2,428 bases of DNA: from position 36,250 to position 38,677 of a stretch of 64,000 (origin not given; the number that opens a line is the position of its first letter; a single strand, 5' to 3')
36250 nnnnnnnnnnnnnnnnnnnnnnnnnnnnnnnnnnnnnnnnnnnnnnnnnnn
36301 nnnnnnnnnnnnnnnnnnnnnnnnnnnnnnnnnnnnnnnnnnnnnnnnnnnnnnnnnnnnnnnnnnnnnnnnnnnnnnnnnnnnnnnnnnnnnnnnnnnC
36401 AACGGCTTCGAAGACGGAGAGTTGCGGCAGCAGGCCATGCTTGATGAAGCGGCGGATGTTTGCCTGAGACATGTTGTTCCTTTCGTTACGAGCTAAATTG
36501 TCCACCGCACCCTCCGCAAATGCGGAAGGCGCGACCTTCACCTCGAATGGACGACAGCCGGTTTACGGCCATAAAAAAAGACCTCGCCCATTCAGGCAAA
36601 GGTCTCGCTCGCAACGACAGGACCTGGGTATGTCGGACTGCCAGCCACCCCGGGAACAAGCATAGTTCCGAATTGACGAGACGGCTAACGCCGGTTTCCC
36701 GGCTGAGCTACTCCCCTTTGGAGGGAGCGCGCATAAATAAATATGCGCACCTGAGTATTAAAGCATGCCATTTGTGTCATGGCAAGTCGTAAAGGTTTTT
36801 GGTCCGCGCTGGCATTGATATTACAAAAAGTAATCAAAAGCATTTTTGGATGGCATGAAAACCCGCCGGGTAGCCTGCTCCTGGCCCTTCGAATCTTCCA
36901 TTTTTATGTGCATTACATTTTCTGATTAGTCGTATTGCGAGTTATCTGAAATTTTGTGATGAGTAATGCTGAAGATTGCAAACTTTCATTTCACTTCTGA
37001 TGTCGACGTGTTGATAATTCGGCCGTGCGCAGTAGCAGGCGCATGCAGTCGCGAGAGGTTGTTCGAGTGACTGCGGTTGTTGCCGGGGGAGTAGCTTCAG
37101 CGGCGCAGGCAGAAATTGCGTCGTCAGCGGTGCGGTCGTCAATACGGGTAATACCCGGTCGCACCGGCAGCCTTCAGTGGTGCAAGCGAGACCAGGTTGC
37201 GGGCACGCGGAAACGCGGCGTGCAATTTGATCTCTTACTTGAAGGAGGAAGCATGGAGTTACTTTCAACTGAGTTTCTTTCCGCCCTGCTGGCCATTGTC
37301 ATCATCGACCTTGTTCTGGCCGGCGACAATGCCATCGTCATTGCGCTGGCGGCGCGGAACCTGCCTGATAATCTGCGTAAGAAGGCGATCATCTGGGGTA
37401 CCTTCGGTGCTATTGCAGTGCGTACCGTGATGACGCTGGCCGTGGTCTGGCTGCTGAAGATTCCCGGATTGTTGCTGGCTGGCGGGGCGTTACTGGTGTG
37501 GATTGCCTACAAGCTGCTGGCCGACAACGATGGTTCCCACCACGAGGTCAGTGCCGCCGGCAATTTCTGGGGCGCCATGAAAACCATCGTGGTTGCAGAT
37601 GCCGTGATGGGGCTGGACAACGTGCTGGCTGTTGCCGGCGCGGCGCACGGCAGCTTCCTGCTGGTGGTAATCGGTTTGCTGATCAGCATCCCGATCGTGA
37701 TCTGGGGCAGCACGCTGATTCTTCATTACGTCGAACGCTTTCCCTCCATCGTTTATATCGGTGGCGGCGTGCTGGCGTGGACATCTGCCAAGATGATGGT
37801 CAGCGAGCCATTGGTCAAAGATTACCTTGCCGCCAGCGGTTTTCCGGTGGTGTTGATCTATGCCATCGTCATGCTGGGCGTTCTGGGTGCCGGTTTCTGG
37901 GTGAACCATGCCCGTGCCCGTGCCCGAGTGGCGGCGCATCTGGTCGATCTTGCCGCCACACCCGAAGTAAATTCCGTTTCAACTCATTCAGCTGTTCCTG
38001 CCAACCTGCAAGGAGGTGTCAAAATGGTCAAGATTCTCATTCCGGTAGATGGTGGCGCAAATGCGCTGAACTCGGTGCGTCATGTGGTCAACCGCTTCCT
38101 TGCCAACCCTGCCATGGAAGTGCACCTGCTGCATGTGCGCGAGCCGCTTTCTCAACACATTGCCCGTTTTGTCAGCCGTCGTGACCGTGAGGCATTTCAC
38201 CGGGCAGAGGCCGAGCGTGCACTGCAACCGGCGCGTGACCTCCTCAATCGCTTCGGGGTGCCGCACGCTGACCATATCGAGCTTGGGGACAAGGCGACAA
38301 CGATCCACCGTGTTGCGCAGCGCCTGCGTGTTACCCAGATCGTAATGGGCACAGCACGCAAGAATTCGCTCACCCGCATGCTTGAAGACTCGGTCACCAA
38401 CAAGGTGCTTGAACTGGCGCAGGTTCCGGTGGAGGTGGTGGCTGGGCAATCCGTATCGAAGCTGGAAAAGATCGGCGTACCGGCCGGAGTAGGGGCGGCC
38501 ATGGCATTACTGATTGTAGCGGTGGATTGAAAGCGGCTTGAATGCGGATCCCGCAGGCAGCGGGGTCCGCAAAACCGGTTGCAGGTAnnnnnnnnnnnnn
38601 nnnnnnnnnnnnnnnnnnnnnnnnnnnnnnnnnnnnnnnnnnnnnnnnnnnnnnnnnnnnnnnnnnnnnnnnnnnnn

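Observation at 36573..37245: Two oppositely oriented Mn-riboswitch-like leaders in one divergent intergenic region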

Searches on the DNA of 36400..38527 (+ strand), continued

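Call 58: search_with_rna_model(model_id=R2, source=window, max_evalue=1, filters=off, show_alignments=2)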
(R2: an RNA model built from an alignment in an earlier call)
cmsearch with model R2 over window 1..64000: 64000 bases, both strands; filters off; matches with E-value up to 1: 4.
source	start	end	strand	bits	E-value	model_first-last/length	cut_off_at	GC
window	36595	36722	-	77.7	1.3e-18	1-113/113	no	0.6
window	37080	37199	+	54.1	2.6e-12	1-113/113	no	0.62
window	56019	56130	+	11.1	0.92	15-103/113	no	0.68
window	10177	10290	+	11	0.98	1-113/113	no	0.57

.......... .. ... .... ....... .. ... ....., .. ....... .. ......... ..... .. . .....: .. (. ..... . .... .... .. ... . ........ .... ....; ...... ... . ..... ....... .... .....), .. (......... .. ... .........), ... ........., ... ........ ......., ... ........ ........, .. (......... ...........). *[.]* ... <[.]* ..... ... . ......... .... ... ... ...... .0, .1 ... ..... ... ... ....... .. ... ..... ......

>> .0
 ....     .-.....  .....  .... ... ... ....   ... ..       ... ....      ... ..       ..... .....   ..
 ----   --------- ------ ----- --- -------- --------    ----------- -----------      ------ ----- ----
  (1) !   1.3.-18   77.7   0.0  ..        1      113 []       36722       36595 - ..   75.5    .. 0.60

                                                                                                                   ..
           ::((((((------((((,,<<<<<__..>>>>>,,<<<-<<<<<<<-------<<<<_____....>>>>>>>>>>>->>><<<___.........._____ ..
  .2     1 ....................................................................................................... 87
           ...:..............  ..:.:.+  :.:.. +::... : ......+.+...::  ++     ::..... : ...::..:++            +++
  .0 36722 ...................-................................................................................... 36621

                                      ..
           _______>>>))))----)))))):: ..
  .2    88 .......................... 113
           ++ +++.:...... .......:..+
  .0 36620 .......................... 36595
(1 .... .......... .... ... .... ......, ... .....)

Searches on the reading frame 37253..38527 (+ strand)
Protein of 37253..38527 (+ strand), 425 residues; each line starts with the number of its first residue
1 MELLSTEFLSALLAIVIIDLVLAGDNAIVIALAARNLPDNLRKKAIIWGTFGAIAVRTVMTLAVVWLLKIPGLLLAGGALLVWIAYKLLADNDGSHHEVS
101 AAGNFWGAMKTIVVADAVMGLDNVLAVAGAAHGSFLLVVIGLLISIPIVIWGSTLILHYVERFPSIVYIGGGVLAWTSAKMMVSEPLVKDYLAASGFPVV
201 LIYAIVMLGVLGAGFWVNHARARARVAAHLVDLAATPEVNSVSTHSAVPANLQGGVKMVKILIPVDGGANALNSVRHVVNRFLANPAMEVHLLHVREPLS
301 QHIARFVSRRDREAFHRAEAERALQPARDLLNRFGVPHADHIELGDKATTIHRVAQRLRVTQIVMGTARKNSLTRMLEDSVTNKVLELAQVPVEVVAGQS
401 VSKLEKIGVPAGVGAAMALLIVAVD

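Call 12: find_related_loci(query=window:37253-38527:+, collection=genome_contigs, flank=3000)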
Query window:37253-38527:+ (425 aa) in genome_contigs; peptide patterns used: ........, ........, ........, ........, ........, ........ (x = any residue, [..] = any of these).
326 stretches matched a pattern; 258 encode a relative of the query (tblastn E <= 1e-3); the best 80 are kept; 80 distinct loci.
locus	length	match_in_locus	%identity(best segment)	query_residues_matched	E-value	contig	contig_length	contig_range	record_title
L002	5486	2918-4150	78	1-414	0e+0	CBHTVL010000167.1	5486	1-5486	MAG TPA_asm: uncultured Burkholderiales bacterium isolate ERR14722429_binner123_Refined_68 genome assembly, contig: ERZ2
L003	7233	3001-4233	78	1-414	0e+0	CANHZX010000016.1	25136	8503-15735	MAG: Betaproteobacteria bacterium isolate RE-4nov15-132 genome assembly, contig: RE-4nov15-C2368, whole genome shotgun s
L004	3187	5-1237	78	1-414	0e+0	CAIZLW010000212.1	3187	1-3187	MAG: uncultured beta proteobacterium isolate Loc090519-7m_bin-0592 genome assembly, contig: bin-0592:212/246, whole geno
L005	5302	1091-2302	71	1-407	0e+0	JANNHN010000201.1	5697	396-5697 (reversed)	MAG: Betaproteobacteria bacterium isolate SOY_6_C_metabat_252 SOY_6_C_k141_235073, whole genome shotgun sequence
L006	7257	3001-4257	71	1-424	0e+0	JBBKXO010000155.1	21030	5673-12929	MAG: Burkholderiales bacterium isolate metabat_bins.144 k119_1586218, whole genome shotgun sequence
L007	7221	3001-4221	72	1-410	0e+0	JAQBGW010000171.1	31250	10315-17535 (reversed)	MAG: Betaproteobacteria bacterium isolate MAG_451_bin-14 451_bin-14_ctg-171, whole genome shotgun sequence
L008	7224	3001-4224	68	1-421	8e-173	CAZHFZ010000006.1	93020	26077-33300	MAG TPA_asm: uncultured Bordetella sp. isolate SRP272421_co2_537 genome assembly, contig: NODE_240_length_93020_cov_8.07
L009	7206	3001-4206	67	1-415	4e-172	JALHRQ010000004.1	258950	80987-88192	MAG: Burkholderiales bacterium isolate maxbin.188 c_000000000265, whole genome shotgun sequence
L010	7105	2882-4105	67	1-421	1e-168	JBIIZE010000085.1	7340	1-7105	MAG: Burkholderiales bacterium isolate ME2005-11-08_3300042400_group2_bin9 Rohwer_bin2381_scaffold_8421_c1, whole genome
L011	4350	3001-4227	70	1-421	1e-169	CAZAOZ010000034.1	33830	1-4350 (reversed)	MAG TPA_asm: uncultured Bordetella sp. isolate ERP113451_co7_129 genome assembly, contig: NODE_869_length_33830_cov_22.6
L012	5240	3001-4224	67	1-421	2e-166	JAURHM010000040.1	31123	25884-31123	MAG: Burkholderiales bacterium isolate SFB_649D_50_9 k141_381264_length_31123_cov_12.3338, whole genome shotgun sequence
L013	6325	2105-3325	61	1-411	1e-160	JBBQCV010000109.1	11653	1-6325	MAG: Burkholderiales bacterium isolate Co_metawrap_1213 Cmw_1213_k141_1070939_length_11653_cov_11.9962, whole genome sho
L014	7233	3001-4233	61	1-414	1e-159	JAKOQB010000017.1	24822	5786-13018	MAG: Pseudomonadota bacterium isolate all_maxbin.099 k201_125317, whole genome shotgun sequence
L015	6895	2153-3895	65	1-407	9e-157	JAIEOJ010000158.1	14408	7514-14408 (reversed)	MAG: Rhodocyclaceae bacterium isolate co.spades.DASTOOL.1kb_100 c_000000433064, whole genome shotgun sequence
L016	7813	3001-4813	56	1-423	2e-156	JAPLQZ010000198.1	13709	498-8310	MAG: Rhodocyclales bacterium isolate LacPavin_0818_WC55_MAG_62_34 LacPavin_0818_WC55_scaffold_58215, whole genome shotgu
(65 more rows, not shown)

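Call 39: search_protein_families(library=pfam, proteins=[window:37253-38527:+])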
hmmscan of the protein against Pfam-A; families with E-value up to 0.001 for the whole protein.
window:37253-38527:+ (425 aa): 2 families
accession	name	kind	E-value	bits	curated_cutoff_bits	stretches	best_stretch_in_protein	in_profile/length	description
PF03741.22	TerC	-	5.1e-48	163.6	27.8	1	14-184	2-177/178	Integral membrane protein TerC family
PF00582.32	Usp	-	6.2e-18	66.2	24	1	260-396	4-140/141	Universal stress protein family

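Call 49: search_protein_families(library=ncbifam, proteins=[window:37253-38527:+], max_evalue=0.00001)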
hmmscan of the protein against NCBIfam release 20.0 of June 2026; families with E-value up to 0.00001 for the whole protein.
window:37253-38527:+ (425 aa): 3 families
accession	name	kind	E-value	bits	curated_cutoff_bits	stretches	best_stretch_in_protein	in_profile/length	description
TIGR03717.1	R_switched_YjbE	subfamily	9.7e-68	227.4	134.8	1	11-184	1-175/176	YjbE family putative metal transport protein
TIGR03716.1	R_switched_YkoY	subfamily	2.5e-24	86.1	138.5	1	12-215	2-214/220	integral membrane protein, YkoY family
TIGR03718.1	R_switched_Alx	subfamily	2e-08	34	246.4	1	12-140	66-196/303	TerC/Alx family metal homeostasis membrane protein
